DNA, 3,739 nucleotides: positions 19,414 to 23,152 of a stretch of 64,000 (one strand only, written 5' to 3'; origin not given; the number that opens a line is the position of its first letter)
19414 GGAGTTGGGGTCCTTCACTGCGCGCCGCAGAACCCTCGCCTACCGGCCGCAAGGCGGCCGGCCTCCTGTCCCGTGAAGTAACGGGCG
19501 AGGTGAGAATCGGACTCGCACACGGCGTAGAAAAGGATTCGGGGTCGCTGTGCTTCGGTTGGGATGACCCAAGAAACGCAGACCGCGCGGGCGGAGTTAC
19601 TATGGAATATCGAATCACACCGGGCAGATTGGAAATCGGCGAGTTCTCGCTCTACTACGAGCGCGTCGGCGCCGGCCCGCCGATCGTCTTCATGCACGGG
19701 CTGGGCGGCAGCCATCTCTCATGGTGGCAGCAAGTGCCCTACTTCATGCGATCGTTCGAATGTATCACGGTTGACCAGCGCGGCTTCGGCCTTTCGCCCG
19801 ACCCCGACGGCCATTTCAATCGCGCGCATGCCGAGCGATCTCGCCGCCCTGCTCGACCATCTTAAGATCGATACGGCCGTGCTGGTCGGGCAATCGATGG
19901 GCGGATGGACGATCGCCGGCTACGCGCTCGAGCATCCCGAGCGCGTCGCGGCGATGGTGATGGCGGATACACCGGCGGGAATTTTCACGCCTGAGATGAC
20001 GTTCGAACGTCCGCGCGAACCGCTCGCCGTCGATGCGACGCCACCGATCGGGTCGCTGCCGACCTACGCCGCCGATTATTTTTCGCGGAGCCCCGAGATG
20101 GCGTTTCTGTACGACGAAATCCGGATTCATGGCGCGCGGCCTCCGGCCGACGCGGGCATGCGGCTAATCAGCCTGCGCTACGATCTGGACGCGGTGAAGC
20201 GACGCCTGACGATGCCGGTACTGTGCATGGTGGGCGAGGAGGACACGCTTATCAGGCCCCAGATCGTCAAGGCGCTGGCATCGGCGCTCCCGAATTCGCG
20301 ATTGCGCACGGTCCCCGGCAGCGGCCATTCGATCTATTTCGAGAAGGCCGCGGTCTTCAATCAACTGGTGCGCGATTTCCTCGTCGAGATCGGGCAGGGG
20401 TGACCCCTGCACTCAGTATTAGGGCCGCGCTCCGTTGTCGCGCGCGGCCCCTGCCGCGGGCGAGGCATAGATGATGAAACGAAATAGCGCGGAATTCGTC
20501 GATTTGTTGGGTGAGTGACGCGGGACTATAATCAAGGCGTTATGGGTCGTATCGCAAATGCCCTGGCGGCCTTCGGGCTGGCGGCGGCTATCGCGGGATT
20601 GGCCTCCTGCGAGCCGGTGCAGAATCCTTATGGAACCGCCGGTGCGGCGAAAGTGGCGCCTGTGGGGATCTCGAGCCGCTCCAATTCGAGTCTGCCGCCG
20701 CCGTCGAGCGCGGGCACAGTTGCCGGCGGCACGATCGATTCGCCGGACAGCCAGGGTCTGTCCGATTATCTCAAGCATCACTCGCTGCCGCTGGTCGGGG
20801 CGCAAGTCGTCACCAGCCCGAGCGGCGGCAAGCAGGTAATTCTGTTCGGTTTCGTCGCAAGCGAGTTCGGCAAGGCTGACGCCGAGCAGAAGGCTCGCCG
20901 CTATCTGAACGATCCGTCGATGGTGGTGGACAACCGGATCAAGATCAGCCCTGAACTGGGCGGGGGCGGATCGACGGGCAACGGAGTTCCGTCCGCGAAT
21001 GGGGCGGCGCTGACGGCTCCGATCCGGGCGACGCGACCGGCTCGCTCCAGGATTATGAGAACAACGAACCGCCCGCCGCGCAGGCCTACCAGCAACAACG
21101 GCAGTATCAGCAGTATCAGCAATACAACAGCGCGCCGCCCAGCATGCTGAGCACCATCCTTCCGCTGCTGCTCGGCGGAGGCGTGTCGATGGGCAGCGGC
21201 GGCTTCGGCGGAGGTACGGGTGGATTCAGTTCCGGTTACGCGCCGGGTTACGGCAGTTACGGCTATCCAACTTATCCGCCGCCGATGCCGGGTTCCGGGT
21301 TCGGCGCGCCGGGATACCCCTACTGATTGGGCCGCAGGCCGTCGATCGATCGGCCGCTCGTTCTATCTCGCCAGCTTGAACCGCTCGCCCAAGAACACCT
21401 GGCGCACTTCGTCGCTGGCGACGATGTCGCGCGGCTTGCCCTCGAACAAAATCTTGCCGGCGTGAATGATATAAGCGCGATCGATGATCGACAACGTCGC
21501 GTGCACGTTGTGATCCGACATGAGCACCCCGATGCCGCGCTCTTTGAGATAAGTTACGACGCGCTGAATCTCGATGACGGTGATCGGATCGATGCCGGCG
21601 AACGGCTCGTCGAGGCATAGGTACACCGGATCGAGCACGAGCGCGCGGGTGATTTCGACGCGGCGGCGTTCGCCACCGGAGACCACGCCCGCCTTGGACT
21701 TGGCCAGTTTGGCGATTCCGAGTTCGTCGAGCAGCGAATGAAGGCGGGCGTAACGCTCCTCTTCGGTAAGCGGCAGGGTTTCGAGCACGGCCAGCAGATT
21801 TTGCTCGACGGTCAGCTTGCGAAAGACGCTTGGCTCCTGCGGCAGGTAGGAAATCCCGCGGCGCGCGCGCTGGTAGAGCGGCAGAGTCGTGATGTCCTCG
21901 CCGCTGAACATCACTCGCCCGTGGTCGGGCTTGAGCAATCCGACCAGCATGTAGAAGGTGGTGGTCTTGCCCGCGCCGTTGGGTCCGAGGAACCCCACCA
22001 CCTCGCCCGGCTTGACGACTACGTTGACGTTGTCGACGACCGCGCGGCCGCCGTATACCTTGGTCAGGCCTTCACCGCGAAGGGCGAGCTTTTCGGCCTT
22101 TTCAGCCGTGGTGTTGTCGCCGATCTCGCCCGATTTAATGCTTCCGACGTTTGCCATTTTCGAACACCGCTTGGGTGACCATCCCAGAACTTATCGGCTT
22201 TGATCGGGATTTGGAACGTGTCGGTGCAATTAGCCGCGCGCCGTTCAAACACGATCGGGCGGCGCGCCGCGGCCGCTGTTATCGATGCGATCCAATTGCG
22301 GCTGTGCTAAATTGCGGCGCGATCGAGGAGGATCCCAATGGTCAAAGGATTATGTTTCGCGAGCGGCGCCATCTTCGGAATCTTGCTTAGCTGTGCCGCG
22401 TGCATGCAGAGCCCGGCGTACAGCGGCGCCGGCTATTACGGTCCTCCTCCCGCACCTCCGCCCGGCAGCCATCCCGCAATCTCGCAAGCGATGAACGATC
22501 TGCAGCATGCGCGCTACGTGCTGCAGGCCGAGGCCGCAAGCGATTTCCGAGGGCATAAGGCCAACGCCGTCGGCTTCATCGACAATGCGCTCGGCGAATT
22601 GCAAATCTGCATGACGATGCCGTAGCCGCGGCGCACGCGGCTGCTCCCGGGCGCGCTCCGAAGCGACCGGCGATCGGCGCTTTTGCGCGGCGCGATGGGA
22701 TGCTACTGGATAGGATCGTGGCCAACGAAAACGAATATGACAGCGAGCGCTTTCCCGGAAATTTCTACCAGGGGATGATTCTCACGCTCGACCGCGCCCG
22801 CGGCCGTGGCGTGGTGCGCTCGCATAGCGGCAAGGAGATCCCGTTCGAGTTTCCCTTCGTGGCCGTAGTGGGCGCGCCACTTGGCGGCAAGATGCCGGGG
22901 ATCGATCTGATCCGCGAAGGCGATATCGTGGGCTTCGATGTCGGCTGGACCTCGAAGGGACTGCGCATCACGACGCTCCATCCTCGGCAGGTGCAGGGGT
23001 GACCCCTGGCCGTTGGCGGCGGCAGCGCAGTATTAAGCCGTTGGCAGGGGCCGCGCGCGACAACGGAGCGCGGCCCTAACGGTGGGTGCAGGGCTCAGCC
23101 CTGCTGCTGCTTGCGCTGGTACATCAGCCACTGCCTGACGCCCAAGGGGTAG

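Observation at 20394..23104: Palindromic repeat whose central TGA is the stop codon of three different genes, all ending in QG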

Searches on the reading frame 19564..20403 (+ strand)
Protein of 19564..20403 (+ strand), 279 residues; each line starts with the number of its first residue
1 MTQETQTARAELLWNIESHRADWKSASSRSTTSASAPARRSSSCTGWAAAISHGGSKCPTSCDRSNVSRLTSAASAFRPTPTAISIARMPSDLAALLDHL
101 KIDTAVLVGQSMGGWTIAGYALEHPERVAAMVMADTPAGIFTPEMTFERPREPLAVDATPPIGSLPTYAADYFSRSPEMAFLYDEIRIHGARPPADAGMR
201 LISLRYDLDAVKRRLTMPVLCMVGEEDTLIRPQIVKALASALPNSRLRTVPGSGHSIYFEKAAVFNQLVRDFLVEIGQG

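Call 13: find_encoding_contigs(protein=window:19564-20400:+, flank=10000, max_places=10)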
Protein window:19564-20400:+ (279 aa): no gene with exactly this product is on record in the collection.

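Call 34: find_homologous_proteins(query=window:19564-20403:+)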
Query window:19564-20403:+ (279 aa): 671 proteins with E <= 0.001 among 4290 candidates; the best 120 are listed.
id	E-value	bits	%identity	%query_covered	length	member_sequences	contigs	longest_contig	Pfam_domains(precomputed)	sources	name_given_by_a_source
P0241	2.5e-118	412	99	68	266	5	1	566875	PF12697.14,PF03096.21,PF00561.27,PF12146.16,PF08386.17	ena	-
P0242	8.9e-106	371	83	71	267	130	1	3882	PF12697.14,PF03096.21,PF00561.27,PF12146.16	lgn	-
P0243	6.9e-104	365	87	67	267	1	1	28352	PF12697.14,PF03096.21,PF00561.27,PF12146.16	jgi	jgi:3-oxoadipate enol-lactonase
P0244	1.7e-102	360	82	71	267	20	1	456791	PF12697.14,PF00561.27,PF12146.16,PF08386.17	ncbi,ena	-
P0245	2.1e-101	357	81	72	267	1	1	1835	PF12697.14,PF00561.27,PF12146.16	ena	-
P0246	2.2e-101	357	79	71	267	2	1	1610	PF12697.14,PF03096.21,PF00561.27,PF12146.16,PF08386.17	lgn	-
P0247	2.8e-101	356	81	71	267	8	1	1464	PF12697.14,PF00561.27,PF12146.16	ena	-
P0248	3.6e-101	356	78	71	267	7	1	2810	PF12697.14,PF00561.27,PF12146.16,PF08386.17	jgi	jgi:3-oxoadipate enol-lactonase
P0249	3.9e-101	356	84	67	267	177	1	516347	PF12697.14,PF00561.27,PF12146.16,PF08386.17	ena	-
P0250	9.4e-99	348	79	72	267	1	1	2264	PF12697.14,PF00561.27,PF12146.16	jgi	jgi:3-oxoadipate enol-lactonase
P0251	1.0e-98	348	78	71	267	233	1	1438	PF12697.14,PF00561.27,PF12146.16,PF08386.17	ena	-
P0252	3.4e-97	343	79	71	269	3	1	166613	PF12697.14,PF00561.27,PF12146.16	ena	-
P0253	4.3e-97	343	75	75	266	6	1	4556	PF12697.14,PF03096.21,PF00561.27,PF12146.16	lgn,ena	-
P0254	5.0e-97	343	77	72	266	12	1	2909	PF12697.14,PF00561.27,PF12146.16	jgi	jgi:3-oxoadipate enol-lactonase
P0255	1.4e-95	338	74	75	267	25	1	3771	PF12697.14,PF00561.27,PF12146.16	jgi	jgi:3-oxoadipate enol-lactonase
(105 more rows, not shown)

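Call 36: find_encoding_contigs(protein=P0241, flank=4000, max_places=2)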
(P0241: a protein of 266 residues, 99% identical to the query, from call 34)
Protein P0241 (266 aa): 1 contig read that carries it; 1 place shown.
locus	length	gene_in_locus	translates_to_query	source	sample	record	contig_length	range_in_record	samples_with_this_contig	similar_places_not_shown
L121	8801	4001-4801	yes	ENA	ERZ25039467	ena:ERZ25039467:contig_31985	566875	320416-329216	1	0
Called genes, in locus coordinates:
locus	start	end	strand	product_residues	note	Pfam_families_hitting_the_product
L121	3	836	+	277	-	PF00459:Inositol_P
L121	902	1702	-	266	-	PF13489:Methyltransf_23, PF01209:Ubie_methyltran, PF05175:MTS (weak), PF13847:Methyltransf_31, PF08241:Methyltransf_11, PF08242:Methyltransf_12, PF13649:Methyltransf_25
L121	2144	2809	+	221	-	-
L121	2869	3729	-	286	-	PF00561:Abhydrolase_1, PF12146:Hydrolase_4 (weak), PF12697:Abhydrolase_6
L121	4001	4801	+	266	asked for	PF00561:Abhydrolase_1, PF12146:Hydrolase_4, PF12697:Abhydrolase_6, PF03096:Ndr (faint), PF08386:Abhydrolase_4 (faint)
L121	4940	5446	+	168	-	-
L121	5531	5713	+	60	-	-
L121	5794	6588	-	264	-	PF00005:ABC_tran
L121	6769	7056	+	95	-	-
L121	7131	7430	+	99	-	-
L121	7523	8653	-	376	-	PF02782:FGGY_C, PF00583:Acetyltransf_1, PF13508:Acetyltransf_7, PF13673:Acetyltransf_10 (faint)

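Call 37: find_encoding_contigs(protein=P0249, flank=4000, max_places=2)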
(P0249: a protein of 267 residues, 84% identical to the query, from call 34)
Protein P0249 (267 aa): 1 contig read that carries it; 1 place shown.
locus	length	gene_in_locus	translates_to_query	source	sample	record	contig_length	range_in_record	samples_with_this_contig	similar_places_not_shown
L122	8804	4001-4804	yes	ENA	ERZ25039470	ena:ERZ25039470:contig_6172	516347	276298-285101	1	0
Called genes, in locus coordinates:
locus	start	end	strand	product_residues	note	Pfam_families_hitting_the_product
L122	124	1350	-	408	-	PF00989:PAS, PF08448:PAS_4, PF13188:PAS_8 (weak), PF24820:Diguanyl_cycl_sensor (faint), PF13426:PAS_9, PF00512:HisKA, PF02518:HATPase_c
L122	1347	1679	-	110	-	PF07689:KaiB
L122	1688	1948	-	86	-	PF07689:KaiB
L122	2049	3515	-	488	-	PF06745:ATPase, PF23442:DUF7125 (faint), PF00154:RecA_N (weak), PF03796:DnaB_C (weak), PF06745:ATPase, PF13191:AAA_16 (weak), PF13481:AAA_25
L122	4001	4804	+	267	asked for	PF00561:Abhydrolase_1, PF12146:Hydrolase_4, PF12697:Abhydrolase_6, PF08386:Abhydrolase_4 (faint)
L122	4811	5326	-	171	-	PF01814:Hemerythrin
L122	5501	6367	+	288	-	-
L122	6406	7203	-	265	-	PF00005:ABC_tran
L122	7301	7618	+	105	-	-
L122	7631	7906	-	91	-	-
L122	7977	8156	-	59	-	-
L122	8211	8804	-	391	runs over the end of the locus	PF04055:Radical_SAM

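Call 38: find_encoding_contigs(protein=P0243, flank=4000, max_places=2)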
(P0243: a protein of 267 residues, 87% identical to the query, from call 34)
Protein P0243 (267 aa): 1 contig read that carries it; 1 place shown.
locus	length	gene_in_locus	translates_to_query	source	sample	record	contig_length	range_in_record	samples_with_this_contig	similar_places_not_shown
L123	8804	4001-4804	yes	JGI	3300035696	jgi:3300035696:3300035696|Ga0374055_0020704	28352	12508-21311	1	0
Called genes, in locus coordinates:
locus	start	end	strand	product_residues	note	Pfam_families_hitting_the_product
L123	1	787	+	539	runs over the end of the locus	PF04185:Phosphoesterase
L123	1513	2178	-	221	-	-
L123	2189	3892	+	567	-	-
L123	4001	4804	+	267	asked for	PF00561:Abhydrolase_1, PF12146:Hydrolase_4, PF12697:Abhydrolase_6, PF03096:Ndr (weak)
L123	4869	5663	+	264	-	-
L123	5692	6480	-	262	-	PF00005:ABC_tran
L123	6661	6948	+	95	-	-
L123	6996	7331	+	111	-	-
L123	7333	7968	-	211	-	PF00583:Acetyltransf_1, PF13508:Acetyltransf_7, PF13673:Acetyltransf_10 (faint)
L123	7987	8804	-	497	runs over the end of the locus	PF00370:FGGY_N, PF02782:FGGY_C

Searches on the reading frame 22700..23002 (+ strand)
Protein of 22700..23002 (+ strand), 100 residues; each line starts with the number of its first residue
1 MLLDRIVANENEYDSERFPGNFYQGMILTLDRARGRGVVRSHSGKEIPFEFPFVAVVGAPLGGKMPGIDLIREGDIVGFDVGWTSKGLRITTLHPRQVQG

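Call 26: find_homologous_proteins(query=window:22700-23002:+)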
Query window:22700-23002:+ (100 aa): 332 proteins with E <= 0.001 among 334 candidates; the best 120 are listed.
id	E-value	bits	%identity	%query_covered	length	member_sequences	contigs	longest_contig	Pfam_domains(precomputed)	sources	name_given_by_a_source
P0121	1.0e-57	211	98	97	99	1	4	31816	-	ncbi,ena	-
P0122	9.2e-55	201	91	98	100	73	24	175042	-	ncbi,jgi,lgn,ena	jgi:hypothetical protein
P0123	1.3e-54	201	90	100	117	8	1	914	-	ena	-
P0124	6.6e-54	198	91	100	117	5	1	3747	-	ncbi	-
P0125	8.8e-53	195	89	100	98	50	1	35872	-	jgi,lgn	jgi:hypothetical protein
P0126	1.0e-52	195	89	99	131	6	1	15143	-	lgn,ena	-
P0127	1.3e-52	194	90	98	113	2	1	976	-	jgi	jgi:hypothetical protein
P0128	3.2e-51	190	89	96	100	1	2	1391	-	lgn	-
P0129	1.2e-50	188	87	100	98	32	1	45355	-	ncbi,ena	-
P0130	1.7e-50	187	88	93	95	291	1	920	-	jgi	jgi:hypothetical protein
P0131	3.3e-50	186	86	96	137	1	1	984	-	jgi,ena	-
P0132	1.1e-49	185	88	97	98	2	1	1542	-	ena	-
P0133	1.4e-49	184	90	90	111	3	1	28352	-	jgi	jgi:hypothetical protein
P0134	2.6e-49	184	86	96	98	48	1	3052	-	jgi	jgi:hypothetical protein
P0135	4.0e-49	183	86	97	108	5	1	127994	-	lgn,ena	-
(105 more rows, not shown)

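Call 48: search_protein_families(library=pfam, proteins=[window:22700-23002:+])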
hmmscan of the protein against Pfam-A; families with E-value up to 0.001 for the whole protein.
window:22700-23002:+ (100 aa): 0 families

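Call 63: find_encoding_contigs(protein=P0126, flank=1500, max_places=1)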
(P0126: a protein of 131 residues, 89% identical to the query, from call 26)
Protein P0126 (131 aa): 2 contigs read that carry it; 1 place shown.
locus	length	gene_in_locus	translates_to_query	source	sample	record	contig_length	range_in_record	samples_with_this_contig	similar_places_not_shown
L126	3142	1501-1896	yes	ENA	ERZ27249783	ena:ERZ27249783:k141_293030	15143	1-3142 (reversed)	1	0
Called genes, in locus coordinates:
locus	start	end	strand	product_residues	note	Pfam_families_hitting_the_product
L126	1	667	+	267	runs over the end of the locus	-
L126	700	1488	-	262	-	PF00005:ABC_tran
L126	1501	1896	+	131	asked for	-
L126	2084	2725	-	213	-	PF00583:Acetyltransf_1, PF13508:Acetyltransf_7, PF13673:Acetyltransf_10 (weak)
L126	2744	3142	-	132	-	?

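Call 64: find_encoding_contigs(protein=P0129, flank=1500, max_places=1)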
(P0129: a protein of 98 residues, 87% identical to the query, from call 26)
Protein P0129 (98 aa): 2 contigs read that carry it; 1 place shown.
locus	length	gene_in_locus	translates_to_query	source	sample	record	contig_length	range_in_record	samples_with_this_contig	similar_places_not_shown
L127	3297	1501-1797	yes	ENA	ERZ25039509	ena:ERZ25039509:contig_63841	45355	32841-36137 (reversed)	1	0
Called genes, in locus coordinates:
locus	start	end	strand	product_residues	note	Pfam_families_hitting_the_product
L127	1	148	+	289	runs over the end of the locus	-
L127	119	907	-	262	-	PF00005:ABC_tran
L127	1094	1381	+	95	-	-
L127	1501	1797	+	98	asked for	-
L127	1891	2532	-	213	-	PF00583:Acetyltransf_1, PF13508:Acetyltransf_7, PF13673:Acetyltransf_10 (weak)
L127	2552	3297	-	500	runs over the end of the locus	PF00370:FGGY_N, PF02782:FGGY_C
